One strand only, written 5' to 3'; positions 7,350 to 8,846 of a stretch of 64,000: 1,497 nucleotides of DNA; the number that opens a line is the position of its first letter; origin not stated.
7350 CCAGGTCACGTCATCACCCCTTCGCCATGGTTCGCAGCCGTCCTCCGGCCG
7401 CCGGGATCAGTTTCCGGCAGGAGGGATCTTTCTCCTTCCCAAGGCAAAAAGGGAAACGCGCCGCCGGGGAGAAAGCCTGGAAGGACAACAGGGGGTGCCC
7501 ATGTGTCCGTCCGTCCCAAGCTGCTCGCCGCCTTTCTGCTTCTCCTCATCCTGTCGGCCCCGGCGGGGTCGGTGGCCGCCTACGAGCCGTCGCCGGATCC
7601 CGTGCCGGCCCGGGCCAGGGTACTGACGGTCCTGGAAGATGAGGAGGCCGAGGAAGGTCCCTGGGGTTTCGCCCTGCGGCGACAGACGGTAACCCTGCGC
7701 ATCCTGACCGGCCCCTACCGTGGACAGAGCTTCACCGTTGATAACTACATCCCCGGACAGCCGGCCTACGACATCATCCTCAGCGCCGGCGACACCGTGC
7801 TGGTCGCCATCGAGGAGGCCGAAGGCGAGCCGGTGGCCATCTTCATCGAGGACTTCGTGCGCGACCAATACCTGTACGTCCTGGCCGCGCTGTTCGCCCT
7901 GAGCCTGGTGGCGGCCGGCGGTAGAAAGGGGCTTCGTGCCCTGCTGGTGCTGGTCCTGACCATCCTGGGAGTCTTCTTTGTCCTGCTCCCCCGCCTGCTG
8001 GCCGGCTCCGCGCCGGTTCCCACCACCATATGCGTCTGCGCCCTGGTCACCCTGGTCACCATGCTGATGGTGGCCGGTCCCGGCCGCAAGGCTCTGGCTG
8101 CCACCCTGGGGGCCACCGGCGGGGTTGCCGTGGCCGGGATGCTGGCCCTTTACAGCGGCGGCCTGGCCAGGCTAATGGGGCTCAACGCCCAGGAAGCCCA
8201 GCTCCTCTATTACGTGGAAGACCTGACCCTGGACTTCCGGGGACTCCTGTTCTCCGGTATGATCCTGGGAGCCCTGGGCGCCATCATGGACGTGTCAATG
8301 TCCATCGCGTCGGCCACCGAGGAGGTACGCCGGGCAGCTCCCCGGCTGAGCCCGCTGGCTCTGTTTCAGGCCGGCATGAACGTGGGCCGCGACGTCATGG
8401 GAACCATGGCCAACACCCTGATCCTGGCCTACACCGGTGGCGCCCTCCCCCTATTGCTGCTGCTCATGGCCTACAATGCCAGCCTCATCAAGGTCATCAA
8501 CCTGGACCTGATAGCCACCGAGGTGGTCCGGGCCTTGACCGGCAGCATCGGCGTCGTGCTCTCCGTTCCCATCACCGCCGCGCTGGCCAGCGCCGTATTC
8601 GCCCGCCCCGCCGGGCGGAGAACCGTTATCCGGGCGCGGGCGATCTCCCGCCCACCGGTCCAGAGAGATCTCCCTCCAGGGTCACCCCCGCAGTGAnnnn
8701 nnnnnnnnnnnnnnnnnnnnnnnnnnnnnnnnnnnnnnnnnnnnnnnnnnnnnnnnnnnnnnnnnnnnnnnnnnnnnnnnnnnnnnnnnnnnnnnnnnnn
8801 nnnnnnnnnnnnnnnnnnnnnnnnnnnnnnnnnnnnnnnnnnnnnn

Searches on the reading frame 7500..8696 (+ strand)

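Call 41: search_protein_families(library=pfam, proteins=[window:7500-8696:+], max_evalue=0.00001)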
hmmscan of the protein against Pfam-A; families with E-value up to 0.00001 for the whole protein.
window:7500-8696:+ (398 aa): 1 family
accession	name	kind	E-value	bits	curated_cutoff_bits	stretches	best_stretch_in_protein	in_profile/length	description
PF07907.16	YibE_F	-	7.2e-79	265.2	27.2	1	125-364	1-240/241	YibE/F-like protein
